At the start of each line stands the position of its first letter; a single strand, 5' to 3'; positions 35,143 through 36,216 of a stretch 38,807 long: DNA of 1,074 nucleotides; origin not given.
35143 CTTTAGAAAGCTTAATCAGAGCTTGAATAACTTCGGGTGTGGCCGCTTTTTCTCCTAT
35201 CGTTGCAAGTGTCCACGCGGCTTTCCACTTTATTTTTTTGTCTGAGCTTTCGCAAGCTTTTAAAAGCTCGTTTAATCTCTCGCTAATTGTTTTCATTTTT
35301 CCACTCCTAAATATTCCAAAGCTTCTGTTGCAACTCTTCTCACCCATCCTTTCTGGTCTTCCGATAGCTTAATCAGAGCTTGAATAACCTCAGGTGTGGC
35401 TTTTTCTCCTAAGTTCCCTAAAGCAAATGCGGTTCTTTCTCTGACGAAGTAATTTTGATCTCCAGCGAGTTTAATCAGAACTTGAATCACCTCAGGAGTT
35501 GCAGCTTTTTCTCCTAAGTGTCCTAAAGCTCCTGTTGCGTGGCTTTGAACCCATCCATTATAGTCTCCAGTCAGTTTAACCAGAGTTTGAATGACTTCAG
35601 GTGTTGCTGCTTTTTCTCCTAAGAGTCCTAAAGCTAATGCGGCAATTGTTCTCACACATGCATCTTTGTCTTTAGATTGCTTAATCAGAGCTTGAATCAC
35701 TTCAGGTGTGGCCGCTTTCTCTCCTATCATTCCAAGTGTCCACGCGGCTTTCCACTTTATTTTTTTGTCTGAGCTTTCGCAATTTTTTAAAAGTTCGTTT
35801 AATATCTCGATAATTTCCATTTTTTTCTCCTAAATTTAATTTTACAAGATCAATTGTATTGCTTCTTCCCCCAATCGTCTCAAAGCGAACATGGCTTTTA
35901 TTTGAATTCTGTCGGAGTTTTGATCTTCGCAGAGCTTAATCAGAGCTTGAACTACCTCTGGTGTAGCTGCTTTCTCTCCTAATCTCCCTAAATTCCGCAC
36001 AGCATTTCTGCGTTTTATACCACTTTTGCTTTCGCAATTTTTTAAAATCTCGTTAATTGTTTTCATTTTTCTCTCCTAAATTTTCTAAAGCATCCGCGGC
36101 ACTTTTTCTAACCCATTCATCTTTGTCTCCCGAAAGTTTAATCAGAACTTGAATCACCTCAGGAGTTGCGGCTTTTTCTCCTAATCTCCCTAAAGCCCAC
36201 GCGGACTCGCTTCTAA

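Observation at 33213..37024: A 3.8-kb head-to-tail array of six PBS-lyase/HEAT-like repeat genes (~35 units) takes up about 10% of the phage genome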

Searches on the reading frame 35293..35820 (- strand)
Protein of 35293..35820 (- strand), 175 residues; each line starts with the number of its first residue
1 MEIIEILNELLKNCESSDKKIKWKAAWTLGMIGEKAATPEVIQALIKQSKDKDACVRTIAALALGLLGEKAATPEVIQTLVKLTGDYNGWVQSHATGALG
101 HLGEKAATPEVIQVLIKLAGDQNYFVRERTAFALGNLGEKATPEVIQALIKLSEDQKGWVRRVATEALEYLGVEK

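Call 6: search_protein_families(library=pfam, proteins=[window:35293-35820:-], max_evalue=0.01)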
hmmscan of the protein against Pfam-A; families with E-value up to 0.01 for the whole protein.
window:35293-35820:- (175 aa): 18 families
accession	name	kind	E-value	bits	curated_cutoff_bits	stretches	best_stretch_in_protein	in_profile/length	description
PF13646.12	HEAT_2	-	8.2e-27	93.8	27.7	2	78-169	2-88/88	HEAT repeats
PF02985.28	HEAT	-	8.2e-18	63.3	23.5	1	112-140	2-30/31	HEAT repeat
PF03130.22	HEAT_PBS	-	8.3e-18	63.3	20.9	1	126-155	1-27/27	PBS lyase HEAT-like repeat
PF13513.12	HEAT_EZ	-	3.5e-14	53.4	27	0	4-32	27-55/55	HEAT-like repeat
PF08713.17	DNA_alkylation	-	7.3e-08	32.8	21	1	40-168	88-213/213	DNA alkylation repair enzyme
PF12170.13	DNA_pol3_tau_5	-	6.8e-06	26.8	28.8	0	34-67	3-36/142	DNA polymerase III tau subunit V interacting with alpha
PF01602.26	Adaptin_N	-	1.4e-05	24.4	37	1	3-116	77-193/524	Adaptin N terminal region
PF25786.1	HEAT_GCN1_C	-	4.1e-05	24.1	27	0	106-168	23-91/151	GCN1-like, C-terminal HEAT repeats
PF00514.29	Arm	-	6.2e-05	23.3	20.6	0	77-102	14-39/41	Armadillo/beta-catenin-like repeat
PF12717.13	Cnd1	-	6.9e-05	23.4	26.4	1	24-157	5-131/162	non-SMC mitotic condensation complex subunit 1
PF24492.1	HEAT_ECM29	-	0.0001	22.9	27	0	38-87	110-159/160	Proteasome adapter and scaffold protein ECM29, HEAT-repeat domain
PF25767.1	ARM_TBCD_2nd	-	0.00019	21.3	29.7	0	2-34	74-106/245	Tubulin-specific chaperone D-like, ARM repeats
PF12755.13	Vac14_Fab1_bd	-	0.00067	20.7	22.1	0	130-168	13-51/97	Vacuolar 14 Fab1-binding region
PF01122.25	Cobalamin_bind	-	0.00076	19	25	0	13-63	211-263/317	Eukaryotic cobalamin-binding protein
PF24140.1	TPR_TNPO3_IPO13_3rd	-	0.0039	17.8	27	0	109-150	5-48/89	Transportin-3/Importin-13 third TPR domain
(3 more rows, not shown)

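Call 60: search_protein_families(library=padloc, proteins=[window:35293-35820:-], max_evalue=0.01)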
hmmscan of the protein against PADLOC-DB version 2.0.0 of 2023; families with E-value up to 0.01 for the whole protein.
window:35293-35820:- (175 aa): 5 families
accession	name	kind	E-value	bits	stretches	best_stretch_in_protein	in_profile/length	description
PDLC02919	HEAT-ARM_XIII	-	1.3e-11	40.7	1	8-172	1488-1636/1972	-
PDLC01150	HEAT_CxxC_PDDEXK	-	1.3e-09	35.8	2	19-107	7-90/288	HEAT_CxxC_PD-DEXK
PDLC02973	WGR_XIII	-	4e-09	33.5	2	3-82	126-202/973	-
PDLC03760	RT_UG22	-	9.3e-08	29.5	2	9-77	364-434/476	DRT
PDLC03925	OloA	-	0.00037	17.9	1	8-151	155-285/596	-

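Call 61: search_protein_families(library=ncbifam, proteins=[window:35293-35820:-], max_evalue=0.001)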
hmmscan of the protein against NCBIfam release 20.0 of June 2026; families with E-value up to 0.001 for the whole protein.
window:35293-35820:- (175 aa): 8 families
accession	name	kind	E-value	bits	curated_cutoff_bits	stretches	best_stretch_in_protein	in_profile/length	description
NF058502.1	phyc_lyase_CpcE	equivalog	8.2e-13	48.5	330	1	10-115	7-113/260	C-phycocyanin alpha-cysteine-84 phycocyanobilin lyase subunit CpcE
NF045915.1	PhycobilmeDegNblB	equivalog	1.9e-11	43.9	300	1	88-162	143-210/214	phycobilisome degradation protein NblB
NF007244.0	PRK09687.1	equivalog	1.4e-10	40.9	275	1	109-162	159-212/285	putative lyase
NF010374.0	PRK13800.1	equivalog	2.1e-07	29.6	1196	1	10-169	748-896/898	fumarate reductase/succinate dehydrogenase flavoprotein subunit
NF045662.1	DVU0298_fam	equivalog_domain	5.8e-07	29.3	75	1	17-80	120-181/213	DVU0298 family protein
NF058515.1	phyc_lyase_CpcF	equivalog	3.1e-05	23.6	220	0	71-171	26-119/200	C-phycocyanin alpha-cysteine-84 phycocyanobilin lyase subunit CpcF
NF058505.1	phyc_lyase_CpeY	equivalog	3.3e-05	22.7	600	0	28-80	328-379/419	C-phycoerythrin alpha-cysteine-82 phycoerythrobilin lyase CpeY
TIGR01557.1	myb_SHAQKYF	subfamily_domain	0.00013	22.2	29.3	0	63-95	17-50/57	myb-like DNA-binding domain, SHAQKYF class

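Call 78: find_encoding_contigs(protein=window:35293-35820:-, flank=10000, max_places=10)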
Protein window:35293-35820:- (175 aa): 1 contig read that carries it; 1 place shown.
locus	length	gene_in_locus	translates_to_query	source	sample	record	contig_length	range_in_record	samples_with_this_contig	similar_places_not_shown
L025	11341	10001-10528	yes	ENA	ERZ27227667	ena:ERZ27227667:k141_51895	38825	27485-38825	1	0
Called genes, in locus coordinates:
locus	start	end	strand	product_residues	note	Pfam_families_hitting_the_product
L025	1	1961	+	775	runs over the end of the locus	-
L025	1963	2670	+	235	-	-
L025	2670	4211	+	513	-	PF11134:Phage_stabilise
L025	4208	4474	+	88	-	-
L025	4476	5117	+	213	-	-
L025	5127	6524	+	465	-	-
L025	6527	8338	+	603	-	-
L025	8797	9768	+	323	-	-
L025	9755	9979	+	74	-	PF13646:HEAT_2 (weak), PF03130:HEAT_PBS (faint)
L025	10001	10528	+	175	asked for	-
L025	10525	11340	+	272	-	?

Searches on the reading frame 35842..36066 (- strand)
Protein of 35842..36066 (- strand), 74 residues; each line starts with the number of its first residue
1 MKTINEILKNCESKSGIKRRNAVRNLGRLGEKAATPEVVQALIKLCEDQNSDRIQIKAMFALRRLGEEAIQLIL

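Call 6: search_protein_families(library=pfam, proteins=[window:35842-36066:-], max_evalue=0.01)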
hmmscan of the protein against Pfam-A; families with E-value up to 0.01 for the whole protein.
window:35842-36066:- (74 aa): 4 families
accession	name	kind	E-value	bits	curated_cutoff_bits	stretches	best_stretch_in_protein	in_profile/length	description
PF03130.22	HEAT_PBS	-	8.4e-08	32.4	20.9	1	19-48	2-27/27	PBS lyase HEAT-like repeat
PF13646.12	HEAT_2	-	2e-06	28.4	27.7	1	8-71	5-65/88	HEAT repeats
PF02985.28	HEAT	-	0.0014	19.1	23.5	0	5-32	3-30/31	HEAT repeat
PF13513.12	HEAT_EZ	-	0.006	17.5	27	0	19-65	4-55/55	HEAT-like repeat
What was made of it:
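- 35842..36066 (-): g2: 74-aa protein with 2 units (cap plus one degenerate unit). Overlaps g1 by 14 nt. HEAT_PBS 32.4 bits (cut-off 20.9) and HEAT_2 28.4 bits (cut-off 27.7) (call 6).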

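Call 60: search_protein_families(library=padloc, proteins=[window:35842-36066:-], max_evalue=0.01)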
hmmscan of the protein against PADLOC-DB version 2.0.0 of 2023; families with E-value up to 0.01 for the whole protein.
window:35842-36066:- (74 aa): 1 family
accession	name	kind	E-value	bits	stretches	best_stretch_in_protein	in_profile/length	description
PDLC01150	HEAT_CxxC_PDDEXK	-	0.0081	13.5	1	3-69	24-89/288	HEAT_CxxC_PD-DEXK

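Call 61: search_protein_families(library=ncbifam, proteins=[window:35842-36066:-], max_evalue=0.001)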
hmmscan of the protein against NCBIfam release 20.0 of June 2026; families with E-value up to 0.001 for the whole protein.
window:35842-36066:- (74 aa): 0 families
